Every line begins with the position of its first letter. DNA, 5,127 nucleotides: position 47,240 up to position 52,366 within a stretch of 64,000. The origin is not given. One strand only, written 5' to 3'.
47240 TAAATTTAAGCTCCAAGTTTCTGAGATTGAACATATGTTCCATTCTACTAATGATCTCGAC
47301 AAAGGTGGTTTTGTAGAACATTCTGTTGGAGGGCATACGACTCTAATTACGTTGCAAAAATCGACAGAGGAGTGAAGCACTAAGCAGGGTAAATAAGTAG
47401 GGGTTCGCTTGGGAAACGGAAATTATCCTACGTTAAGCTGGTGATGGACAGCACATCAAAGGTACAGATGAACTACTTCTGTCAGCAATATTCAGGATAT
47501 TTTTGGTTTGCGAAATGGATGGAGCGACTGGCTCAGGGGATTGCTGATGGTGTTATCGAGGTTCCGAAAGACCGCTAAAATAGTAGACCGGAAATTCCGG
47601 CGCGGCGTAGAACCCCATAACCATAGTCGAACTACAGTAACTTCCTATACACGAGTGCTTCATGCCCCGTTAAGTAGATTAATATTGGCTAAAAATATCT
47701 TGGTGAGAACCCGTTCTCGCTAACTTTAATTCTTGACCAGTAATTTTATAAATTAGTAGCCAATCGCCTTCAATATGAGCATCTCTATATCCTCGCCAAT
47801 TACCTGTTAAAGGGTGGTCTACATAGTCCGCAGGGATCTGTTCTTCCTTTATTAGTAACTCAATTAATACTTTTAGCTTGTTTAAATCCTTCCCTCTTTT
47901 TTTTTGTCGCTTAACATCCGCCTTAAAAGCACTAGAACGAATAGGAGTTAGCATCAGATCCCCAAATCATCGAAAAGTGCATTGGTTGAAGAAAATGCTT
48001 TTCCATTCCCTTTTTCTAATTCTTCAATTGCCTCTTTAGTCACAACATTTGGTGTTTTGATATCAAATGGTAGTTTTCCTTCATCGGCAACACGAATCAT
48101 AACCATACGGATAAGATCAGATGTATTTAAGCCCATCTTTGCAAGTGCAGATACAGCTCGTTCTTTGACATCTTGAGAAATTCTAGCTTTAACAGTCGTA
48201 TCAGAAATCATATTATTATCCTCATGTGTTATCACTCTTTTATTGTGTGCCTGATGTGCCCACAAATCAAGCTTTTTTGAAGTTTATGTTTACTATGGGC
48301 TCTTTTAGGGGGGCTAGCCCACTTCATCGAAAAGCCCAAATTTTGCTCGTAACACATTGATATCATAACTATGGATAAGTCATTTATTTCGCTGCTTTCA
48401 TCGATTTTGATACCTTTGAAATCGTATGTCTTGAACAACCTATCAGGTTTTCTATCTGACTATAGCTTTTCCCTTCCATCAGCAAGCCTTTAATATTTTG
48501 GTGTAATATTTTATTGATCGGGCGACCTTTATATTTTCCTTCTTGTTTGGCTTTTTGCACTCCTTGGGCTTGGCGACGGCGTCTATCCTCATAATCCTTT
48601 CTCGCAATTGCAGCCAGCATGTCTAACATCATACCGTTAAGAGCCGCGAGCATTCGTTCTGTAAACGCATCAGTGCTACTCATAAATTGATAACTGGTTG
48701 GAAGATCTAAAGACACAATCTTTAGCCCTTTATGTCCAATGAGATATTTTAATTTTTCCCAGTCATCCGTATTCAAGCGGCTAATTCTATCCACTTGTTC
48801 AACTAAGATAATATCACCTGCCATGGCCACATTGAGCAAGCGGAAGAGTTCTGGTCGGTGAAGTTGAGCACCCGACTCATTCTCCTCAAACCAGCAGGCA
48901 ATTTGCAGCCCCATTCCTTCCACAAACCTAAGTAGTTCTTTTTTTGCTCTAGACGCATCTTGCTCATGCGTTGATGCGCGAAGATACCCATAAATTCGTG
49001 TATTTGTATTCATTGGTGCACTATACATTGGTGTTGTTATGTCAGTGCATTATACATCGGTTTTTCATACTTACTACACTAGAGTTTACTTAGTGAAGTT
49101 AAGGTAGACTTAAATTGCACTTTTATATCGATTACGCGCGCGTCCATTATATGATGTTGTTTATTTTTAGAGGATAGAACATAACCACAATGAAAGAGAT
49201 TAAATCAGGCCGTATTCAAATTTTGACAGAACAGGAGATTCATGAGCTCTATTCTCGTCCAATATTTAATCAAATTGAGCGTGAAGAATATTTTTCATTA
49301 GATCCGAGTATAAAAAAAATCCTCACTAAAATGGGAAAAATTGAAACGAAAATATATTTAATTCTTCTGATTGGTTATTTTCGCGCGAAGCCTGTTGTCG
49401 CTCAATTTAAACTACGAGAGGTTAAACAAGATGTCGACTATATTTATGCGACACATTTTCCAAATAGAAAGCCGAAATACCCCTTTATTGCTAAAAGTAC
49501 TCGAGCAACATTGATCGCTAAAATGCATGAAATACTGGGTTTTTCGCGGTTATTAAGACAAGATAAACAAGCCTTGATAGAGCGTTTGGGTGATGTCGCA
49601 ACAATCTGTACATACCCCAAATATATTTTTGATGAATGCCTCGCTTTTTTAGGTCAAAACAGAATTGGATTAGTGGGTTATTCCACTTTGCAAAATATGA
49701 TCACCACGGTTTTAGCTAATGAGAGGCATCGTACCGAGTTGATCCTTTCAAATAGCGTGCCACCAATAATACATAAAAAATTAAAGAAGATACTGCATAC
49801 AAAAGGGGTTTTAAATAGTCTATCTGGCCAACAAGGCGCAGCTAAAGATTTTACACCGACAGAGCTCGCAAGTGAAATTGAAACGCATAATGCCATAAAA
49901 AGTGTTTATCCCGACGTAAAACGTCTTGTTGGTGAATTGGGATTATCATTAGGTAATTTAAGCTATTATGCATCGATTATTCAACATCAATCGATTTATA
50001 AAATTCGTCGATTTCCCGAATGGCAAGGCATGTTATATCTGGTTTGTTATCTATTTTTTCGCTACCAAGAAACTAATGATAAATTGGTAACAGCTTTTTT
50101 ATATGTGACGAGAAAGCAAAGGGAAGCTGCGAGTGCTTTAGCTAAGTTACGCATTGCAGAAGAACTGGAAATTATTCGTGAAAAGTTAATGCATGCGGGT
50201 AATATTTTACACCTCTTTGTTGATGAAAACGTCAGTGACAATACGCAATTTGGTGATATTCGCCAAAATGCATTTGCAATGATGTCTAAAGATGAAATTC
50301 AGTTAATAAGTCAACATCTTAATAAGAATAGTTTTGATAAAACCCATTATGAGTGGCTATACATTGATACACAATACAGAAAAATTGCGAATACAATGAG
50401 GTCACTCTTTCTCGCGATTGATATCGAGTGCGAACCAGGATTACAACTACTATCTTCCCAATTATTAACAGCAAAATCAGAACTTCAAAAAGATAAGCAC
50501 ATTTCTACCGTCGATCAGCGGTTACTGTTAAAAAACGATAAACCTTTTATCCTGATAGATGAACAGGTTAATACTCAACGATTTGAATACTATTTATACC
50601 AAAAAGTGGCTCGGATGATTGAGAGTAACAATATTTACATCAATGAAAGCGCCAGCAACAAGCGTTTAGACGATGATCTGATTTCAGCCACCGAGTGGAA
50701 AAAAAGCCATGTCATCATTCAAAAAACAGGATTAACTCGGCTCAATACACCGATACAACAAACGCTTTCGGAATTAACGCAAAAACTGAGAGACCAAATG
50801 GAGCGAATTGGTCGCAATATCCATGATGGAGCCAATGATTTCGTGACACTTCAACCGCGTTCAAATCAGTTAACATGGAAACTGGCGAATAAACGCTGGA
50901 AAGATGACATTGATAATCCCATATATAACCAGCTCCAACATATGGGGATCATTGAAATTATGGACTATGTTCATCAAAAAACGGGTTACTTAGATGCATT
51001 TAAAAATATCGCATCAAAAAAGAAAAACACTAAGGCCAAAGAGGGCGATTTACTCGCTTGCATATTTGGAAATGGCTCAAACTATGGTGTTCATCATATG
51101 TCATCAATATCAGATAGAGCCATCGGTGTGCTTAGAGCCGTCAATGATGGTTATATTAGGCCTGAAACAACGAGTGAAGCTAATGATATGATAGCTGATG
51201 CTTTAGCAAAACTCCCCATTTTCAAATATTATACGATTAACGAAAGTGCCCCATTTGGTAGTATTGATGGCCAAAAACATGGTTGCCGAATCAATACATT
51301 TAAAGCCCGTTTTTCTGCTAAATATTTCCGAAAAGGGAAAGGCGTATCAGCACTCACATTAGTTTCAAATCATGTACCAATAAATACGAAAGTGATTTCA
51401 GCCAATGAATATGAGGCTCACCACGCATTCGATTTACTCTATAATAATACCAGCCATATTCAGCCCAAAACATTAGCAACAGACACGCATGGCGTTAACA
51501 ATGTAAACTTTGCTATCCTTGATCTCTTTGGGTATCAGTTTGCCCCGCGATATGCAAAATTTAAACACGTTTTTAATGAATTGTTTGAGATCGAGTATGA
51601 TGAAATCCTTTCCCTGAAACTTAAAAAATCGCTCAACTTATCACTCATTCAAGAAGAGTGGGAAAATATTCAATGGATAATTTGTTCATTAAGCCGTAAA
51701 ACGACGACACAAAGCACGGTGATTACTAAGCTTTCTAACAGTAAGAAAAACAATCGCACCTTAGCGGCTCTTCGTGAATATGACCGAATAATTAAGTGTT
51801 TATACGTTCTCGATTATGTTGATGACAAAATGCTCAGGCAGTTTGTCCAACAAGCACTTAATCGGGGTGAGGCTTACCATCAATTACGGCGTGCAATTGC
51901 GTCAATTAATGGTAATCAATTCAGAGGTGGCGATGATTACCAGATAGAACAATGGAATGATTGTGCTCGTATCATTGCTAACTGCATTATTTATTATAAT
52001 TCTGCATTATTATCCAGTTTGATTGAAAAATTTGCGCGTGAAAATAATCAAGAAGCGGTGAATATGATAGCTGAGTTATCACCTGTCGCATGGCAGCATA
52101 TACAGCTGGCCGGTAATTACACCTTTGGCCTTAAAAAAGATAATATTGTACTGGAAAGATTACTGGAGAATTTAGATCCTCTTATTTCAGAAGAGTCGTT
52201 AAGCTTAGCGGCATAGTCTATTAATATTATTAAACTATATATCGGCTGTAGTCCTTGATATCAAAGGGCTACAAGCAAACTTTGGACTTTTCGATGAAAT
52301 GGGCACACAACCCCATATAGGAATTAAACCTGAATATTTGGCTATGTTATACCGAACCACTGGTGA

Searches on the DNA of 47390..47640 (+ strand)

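Call 52: search_dna_similar(query=window:47390-47640:+, collection=plasmids, mode=distant, max_rows=40, max_evalue=0.001)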
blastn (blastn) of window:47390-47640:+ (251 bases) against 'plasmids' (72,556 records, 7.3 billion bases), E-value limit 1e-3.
Records with a match: 1707; places in all: 2382; records where one place covers at least 80% of the query: 9.
Best place of each record, by identity: >=99% 9; 95-99% 10; 90-95% 1112; 80-90% 400; 60-80% 176.
By first word of the organism name: Klebsiella 864; Escherichia 322; Enterobacter 121; Shigella 65; Pseudomonas 54; Salmonella 51; Citrobacter 43; Vibrio 41; Providencia 37; Raoultella 23; and 20 more.
By predicted mobility (MOB-suite, as given by PLSDB): conjugative 944; non-mobilizable 472; mobilizable 291.
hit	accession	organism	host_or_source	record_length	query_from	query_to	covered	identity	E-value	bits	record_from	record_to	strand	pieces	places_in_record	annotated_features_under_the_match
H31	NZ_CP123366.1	Providencia rettgeri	Homo sapiens,screening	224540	1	251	100%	100.0%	4e-125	453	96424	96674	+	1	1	none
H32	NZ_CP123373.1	Providencia rettgeri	Homo sapiens,Catheter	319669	1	251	100%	100.0%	4e-125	453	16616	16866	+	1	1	none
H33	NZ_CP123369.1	Providencia rettgeri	Homo sapiens,urine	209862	1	251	100%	100.0%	4e-125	453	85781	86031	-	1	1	none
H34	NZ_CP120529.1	Providencia sp. PROV114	Homo sapiens,Nasopharyngeal ...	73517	1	251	100%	100.0%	4e-125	453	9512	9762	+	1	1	none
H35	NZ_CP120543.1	Providencia sp. PROV046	Homo sapiens,sputum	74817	1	251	100%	100.0%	4e-125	453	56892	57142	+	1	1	none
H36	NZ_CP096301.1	Providencia sp. PROV228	Clinical or host-associated ...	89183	1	251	100%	100.0%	4e-125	453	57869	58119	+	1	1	none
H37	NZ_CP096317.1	Providencia sp. PROV162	Clinical or host-associated ...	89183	1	251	100%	100.0%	4e-125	453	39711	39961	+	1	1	none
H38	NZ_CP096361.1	Providencia sp. PROV048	Clinical or host-associated ...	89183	1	251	100%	100.0%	4e-125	453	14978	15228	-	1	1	none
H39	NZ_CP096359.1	Providencia sp. PROV050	Clinical or host-associated ...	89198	1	251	100%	100.0%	4e-125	453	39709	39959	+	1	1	none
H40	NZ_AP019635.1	Enterobacter sp. 18A13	-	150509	40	231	76%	85.3%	4e-55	221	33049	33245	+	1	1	none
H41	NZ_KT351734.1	Pectobacterium carotovorum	Delia radicum intestine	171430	44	228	74%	84.7%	9e-51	206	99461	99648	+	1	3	arylsulfatase regulator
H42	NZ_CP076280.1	Escherichia coli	Bubalus bubalis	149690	44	234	76%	81.1%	1e-43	183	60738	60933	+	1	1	arylsulfatase regulator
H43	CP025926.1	Escherichia coli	Homo sapiens,stool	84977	44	230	75%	82.3%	2e-45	189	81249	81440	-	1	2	none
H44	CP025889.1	Escherichia coli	Homo sapiens,stool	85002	44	230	75%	82.3%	2e-45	189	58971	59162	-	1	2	none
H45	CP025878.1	Escherichia coli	Homo sapiens,stool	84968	44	230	75%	82.3%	2e-45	189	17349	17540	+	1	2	none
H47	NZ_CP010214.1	Escherichia coli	mouse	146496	44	230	75%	81.8%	3e-44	185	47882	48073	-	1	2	hypothetical protein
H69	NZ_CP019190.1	Salmonella enterica subsp. enterica serovar Poona str. ATCC ...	animal,iguana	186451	44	227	73%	81.0%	5e-41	175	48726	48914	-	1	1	hypothetical protein | type II toxin-antitoxin system RelE/ParE family toxin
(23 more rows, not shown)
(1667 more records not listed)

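Call 67: search_dna_similar(query=window:47400-47449:+, collection=plasmids, mode=distant, max_rows=40, max_evalue=1, rows=spread)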
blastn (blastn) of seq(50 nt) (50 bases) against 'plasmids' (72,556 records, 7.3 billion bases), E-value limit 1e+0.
Records with a match: 3001; places in all: 3872; records where one place covers at least 80% of the query: 197.
Best place of each record, by identity: >=99% 9; 95-99% 1; 90-95% 793; 80-90% 2198.
By first word of the organism name: Klebsiella 1378; Escherichia 1012; Enterobacter 140; Salmonella 105; Shigella 86; Citrobacter 76; Providencia 40; Vibrio 24; Raoultella 23; Yersinia 19; and 28 more.
By predicted mobility (MOB-suite, as given by PLSDB): conjugative 1915; non-mobilizable 591; mobilizable 495.
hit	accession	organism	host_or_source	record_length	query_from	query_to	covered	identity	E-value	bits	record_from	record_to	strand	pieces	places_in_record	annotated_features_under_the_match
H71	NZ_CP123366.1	Providencia rettgeri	Homo sapiens,screening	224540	1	50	100%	100.0%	5e-17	92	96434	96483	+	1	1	none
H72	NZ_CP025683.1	Klebsiella pneumoniae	cell culture,Korean infant feces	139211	1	39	78%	92.3%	9e-7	58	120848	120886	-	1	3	none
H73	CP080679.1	Klebsiella pneumoniae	Homo sapiens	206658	1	39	78%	92.3%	9e-7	58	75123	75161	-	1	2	none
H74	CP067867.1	Klebsiella pneumoniae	Homo sapiens,other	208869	1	39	78%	92.3%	9e-7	58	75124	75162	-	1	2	none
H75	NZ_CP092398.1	Klebsiella pneumoniae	Bovine,assembly,Mastitis-milk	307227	1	39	78%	92.3%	9e-7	58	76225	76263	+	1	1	none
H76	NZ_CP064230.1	Klebsiella pneumoniae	Homo sapiens,whole organism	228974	1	39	78%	92.3%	9e-7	58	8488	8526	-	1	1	none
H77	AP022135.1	Enterobacter cloacae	-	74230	1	39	78%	92.3%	9e-7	58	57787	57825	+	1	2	hypothetical protein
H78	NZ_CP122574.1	Klebsiella pneumoniae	Homo sapiens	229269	1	39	78%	92.3%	9e-7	58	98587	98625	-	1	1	none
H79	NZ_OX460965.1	Hafnia paralvei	bacterial strain isolated from fresh ...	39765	1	40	80%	90.0%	3e-6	55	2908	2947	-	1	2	hypothetical protein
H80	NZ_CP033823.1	Klebsiella sp. FDAARGOS_511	Homo sapiens,Endotracheal aspirate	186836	1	39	78%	89.7%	1e-5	54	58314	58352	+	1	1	EAL domain-containing protein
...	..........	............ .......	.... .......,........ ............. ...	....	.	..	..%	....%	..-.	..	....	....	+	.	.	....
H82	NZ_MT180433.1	Escherichia coli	-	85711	1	39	78%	89.7%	1e-5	54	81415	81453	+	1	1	none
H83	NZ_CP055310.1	Klebsiella grimontii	culture,Wastewater effluent sample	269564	1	39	78%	89.7%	1e-5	54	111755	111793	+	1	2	none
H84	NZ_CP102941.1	Klebsiella pneumoniae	Homo sapiens,purulent-necrotic detritus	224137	1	39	78%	89.7%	1e-4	50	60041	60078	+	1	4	EAL domain-containing protein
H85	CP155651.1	Klebsiella pneumoniae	Homo sapiens,urine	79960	1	40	80%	87.5%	1e-4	51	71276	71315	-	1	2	none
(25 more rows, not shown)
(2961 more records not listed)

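Call 68: get_annotated_region(hit=H72, flank=5000)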
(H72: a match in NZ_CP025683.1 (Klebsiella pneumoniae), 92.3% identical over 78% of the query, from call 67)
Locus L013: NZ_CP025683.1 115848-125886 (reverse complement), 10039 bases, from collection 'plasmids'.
description: Klebsiella pneumoniae strain L5-2 plasmid pL5201, complete sequence
organism: Klebsiella pneumoniae (NCBI taxid 573)
taxonomy: Bacteria; Pseudomonadota; Gammaproteobacteria; Enterobacterales; Enterobacteriaceae; Klebsiella; Klebsiella pneumoniae
host: -; source: cell culture,Korean infant feces; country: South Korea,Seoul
typing (MOB-suite, as given by PLSDB): non-mobilizable; replicon IncFIB
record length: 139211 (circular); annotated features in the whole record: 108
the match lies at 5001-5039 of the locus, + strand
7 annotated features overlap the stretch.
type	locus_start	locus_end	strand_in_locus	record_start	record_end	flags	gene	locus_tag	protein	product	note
CDS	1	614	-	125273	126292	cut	-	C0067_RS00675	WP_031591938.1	ribose ABC transporter permease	-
CDS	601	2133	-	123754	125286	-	-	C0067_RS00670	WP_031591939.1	sugar ABC transporter ATP-binding protein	-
CDS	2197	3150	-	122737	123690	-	-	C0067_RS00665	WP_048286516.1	ABC transporter substrate-binding protein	-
CDS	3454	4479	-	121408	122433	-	-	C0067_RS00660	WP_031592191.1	LacI family DNA-binding transcriptional regulator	GO:0006351 - DNA-templated transcription [Evidence IEA]; GO:0045892 - negative regulation of DNA-templated ...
CDS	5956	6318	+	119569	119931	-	arsD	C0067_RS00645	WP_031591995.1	arsenite efflux transporter metallochaperone ArsD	-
CDS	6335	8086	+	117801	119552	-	arsA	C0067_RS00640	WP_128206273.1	arsenical pump-driving ATPase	GO:0071722 - detoxification of arsenic-containing substance [Evidence IEA]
CDS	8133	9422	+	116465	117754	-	-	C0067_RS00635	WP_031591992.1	arsenic transporter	GO:0046685 - response to arsenic-containing substance [Evidence IEA]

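Call 69: get_annotated_region(hit=H79, flank=5000)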
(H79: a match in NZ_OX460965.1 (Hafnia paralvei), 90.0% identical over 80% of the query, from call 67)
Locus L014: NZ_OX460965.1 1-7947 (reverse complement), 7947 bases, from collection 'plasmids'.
description: Hafnia paralvei strain MIP2461 isolate MIP2461 plasmid MIP2461_p2
organism: Hafnia paralvei (NCBI taxid 546367)
taxonomy: Bacteria; Pseudomonadota; Gammaproteobacteria; Enterobacterales; Hafniaceae; Hafnia; Hafnia paralvei
host: -; source: bacterial strain isolated from fresh salmon; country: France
typing (MOB-suite, as given by PLSDB): mobilizable; replicon rep_cluster_1304; relaxase MOBC
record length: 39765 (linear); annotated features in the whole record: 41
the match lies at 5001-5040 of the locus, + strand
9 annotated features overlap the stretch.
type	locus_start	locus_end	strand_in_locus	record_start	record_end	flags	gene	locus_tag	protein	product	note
CDS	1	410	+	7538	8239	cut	mrkB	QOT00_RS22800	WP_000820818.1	type 3 fimbria chaperone MrkB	-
CDS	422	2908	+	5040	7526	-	mrkC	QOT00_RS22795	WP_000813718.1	type 3 fimbria usher protein MrkC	-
CDS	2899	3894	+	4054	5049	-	mrkD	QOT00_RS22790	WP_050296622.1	type 3 fimbria adhesin subunit MrkD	-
CDS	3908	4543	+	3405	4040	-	mrkF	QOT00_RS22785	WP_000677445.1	type 3 fimbria minor subunit MrkF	-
CDS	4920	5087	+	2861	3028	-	-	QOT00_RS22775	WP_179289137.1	hypothetical protein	-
CDS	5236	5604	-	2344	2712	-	-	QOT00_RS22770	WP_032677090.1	hypothetical protein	-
CDS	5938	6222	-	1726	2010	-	-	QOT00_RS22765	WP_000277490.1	type II toxin-antitoxin system RelE/ParE family toxin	GO:0030541 - plasmid partitioning [Evidence IEA]; GO:0051290 - protein heterotetramerization [Evidence IEA]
CDS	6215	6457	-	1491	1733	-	-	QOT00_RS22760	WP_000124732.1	type II toxin-antitoxin system ParD family antitoxin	GO:0051983 - regulation of chromosome segregation [Evidence IEA]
CDS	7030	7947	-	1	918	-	repA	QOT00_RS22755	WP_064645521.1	plasmid replication initiator RepA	-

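Call 70: get_annotated_region(hit=H40, flank=400)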
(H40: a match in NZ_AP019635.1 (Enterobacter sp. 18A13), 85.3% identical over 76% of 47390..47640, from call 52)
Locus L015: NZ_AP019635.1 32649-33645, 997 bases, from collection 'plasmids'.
description: Enterobacter sp. 18A13 plasmid pECC18A13-1, complete sequence
organism: Enterobacter sp. 18A13 (NCBI taxid 2565914)
taxonomy: Bacteria; Pseudomonadota; Gammaproteobacteria; Enterobacterales; Enterobacteriaceae; Enterobacter; Enterobacter sp. 18A13
host: -; source: -; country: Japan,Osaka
typing (MOB-suite, as given by PLSDB): mobilizable; replicon rep_cluster_2183; relaxase MOBF,MOBP
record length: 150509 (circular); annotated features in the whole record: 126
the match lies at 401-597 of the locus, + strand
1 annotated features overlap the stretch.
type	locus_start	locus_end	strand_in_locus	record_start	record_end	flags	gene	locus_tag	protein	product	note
CDS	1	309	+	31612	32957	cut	-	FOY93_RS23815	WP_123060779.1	IS3 family transposase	-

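Call 71: get_annotated_region(hit=H47, flank=400)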
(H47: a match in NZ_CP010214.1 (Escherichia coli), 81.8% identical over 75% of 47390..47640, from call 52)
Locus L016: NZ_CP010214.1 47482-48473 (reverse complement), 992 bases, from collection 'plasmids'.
description: Escherichia coli strain M15 plasmid A, complete sequence
organism: Escherichia coli (NCBI taxid 562)
taxonomy: Bacteria; Pseudomonadota; Gammaproteobacteria; Enterobacterales; Enterobacteriaceae; Escherichia; Escherichia coli
host: -; source: mouse; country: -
typing (MOB-suite, as given by PLSDB): conjugative; replicon IncFIB,IncFIC,rep_cluster_2244; relaxase MOBF; mating-pair formation MPF_F
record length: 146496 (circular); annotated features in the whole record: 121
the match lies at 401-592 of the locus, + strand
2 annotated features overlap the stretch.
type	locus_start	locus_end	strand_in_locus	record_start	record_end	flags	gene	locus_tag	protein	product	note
CDS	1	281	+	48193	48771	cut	-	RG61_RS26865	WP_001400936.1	recombinase family protein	GO:0006310 - DNA recombination [Evidence IEA]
CDS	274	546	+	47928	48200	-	-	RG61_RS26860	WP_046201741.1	hypothetical protein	-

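Call 72: get_annotated_region(hit=H69, flank=400)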
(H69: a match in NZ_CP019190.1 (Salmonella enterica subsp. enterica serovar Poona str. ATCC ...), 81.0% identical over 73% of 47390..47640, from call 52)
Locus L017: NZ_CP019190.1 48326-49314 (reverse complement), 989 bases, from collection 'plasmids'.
description: Salmonella enterica subsp. enterica serovar Poona str. ATCC BAA-1673 plasmid pATCCBAA1673_01, complete sequence
organism: Salmonella enterica subsp. enterica serovar Poona str. ATCC BAA-1673 (NCBI taxid 1124962)
taxonomy: Bacteria; Pseudomonadota; Gammaproteobacteria; Enterobacterales; Enterobacteriaceae; Salmonella; Salmonella enterica; Salmonella enterica subsp. enterica serovar Poona str. ATCC BAA-1673
host: -; source: animal,iguana; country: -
typing (MOB-suite, as given by PLSDB): conjugative; replicon rep_cluster_2183; relaxase MOBF; mating-pair formation MPF_F
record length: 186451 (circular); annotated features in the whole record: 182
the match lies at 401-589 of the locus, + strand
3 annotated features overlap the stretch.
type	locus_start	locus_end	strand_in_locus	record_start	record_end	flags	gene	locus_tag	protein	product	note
CDS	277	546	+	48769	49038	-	-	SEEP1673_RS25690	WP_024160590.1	hypothetical protein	-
CDS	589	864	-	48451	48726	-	-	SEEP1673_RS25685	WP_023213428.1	type II toxin-antitoxin system RelE/ParE family toxin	GO:0030541 - plasmid partitioning [Evidence IEA]; GO:0051290 - protein heterotetramerization [Evidence IEA]; GO:0009432 ...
CDS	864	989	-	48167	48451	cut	-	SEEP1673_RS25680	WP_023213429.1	ribbon-helix-helix domain-containing protein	-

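Call 80: get_annotated_region(hit=H47, flank=7000)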
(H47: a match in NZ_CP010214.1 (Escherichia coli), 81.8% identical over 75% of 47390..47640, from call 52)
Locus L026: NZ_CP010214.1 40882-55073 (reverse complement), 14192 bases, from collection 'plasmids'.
description: Escherichia coli strain M15 plasmid A, complete sequence
organism: Escherichia coli (NCBI taxid 562)
taxonomy: Bacteria; Pseudomonadota; Gammaproteobacteria; Enterobacterales; Enterobacteriaceae; Escherichia; Escherichia coli
host: -; source: mouse; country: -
typing (MOB-suite, as given by PLSDB): conjugative; replicon IncFIB,IncFIC,rep_cluster_2244; relaxase MOBF; mating-pair formation MPF_F
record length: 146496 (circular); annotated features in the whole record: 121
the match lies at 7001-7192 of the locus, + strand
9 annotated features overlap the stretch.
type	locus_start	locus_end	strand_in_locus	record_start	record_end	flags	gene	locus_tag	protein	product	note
CDS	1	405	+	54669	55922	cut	-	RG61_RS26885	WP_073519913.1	HlyD family efflux transporter periplasmic adaptor subunit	-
CDS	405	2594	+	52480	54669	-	-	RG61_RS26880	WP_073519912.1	peptidase domain-containing ABC transporter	-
CDS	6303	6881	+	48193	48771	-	-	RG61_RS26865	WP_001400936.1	recombinase family protein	GO:0006310 - DNA recombination [Evidence IEA]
CDS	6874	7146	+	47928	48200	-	-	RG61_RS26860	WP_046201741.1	hypothetical protein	-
CDS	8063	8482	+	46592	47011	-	-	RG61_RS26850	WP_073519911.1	Exc2 family lipoprotein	-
CDS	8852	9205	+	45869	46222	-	-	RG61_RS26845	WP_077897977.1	hypothetical protein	-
CDS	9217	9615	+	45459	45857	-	-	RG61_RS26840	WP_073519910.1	hypothetical protein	-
CDS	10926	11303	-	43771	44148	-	-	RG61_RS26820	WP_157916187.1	GntR family transcriptional regulator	GO:0006355 - regulation of DNA-templated transcription [Evidence IEA]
CDS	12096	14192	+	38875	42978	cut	-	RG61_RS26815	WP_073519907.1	S6 family peptidase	GO:0006508 - proteolysis [Evidence IEA]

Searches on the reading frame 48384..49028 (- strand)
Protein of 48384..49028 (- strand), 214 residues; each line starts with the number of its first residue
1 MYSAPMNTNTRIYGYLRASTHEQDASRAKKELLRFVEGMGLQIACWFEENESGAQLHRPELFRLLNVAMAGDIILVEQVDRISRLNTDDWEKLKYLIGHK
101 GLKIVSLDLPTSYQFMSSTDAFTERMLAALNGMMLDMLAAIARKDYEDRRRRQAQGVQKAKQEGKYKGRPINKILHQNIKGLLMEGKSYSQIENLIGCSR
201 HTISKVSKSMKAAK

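Call 28: search_protein_families(library=ncbifam, proteins=[window:48384-49028:-], max_evalue=0.01)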
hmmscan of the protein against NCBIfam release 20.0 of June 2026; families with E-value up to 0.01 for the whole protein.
window:48384-49028:- (214 aa): 4 families
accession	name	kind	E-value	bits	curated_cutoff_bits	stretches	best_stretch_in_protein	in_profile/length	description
NF009949.0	PRK13413.1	equivalog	8e-16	58.3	272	1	12-211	2-197/203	master DNA invertase Mpi family serine-type recombinase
NF041201.1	recomb_XisF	equivalog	3.9e-09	36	375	1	12-154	1-141/465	fdxN element excision recombinase XisF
NF033518.0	transpos_IS607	equivalog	4e-07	29.8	110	1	7-105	51-150/187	IS607 family transposase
NF049883.1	resolv_YneB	equivalog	4e-06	26.4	175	1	16-114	6-108/211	YneB family resolvase-like protein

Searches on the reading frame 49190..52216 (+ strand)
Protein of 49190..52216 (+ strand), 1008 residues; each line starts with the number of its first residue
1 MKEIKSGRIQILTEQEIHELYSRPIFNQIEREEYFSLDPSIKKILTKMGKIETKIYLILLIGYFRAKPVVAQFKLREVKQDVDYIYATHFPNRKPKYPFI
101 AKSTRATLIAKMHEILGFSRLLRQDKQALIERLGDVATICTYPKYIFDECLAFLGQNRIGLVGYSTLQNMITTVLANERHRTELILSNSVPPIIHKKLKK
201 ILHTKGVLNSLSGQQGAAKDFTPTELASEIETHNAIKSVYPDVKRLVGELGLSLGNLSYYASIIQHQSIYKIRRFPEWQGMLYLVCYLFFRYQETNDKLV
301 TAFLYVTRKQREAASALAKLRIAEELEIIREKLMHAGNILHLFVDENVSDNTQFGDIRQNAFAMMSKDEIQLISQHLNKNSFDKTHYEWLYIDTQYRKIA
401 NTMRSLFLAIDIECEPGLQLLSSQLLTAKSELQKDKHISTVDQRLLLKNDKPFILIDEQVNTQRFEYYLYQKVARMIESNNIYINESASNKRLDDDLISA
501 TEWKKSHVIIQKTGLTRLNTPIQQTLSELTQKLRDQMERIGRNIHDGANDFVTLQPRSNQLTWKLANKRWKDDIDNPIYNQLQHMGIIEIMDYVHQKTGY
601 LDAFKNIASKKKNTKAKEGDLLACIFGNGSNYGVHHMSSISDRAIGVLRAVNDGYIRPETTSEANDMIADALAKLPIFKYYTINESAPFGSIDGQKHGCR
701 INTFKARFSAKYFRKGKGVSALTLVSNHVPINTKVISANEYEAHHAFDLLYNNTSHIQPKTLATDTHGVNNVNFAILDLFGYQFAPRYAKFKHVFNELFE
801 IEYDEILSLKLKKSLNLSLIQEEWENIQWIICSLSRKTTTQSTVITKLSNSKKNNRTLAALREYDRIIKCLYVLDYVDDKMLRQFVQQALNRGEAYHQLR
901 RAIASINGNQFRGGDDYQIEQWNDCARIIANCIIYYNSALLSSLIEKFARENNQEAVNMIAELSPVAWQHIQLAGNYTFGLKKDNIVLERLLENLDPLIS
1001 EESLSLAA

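Call 28: search_protein_families(library=ncbifam, proteins=[window:49190-52216:+], max_evalue=0.01)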
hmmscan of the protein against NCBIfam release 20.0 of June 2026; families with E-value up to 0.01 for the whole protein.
window:49190-52216:+ (1008 aa): 1 family
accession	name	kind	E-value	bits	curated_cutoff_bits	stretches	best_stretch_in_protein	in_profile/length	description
NF033527.1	transpos_Tn3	equivalog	1.3e-186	622.5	500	1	27-979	2-953/954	Tn3 family transposase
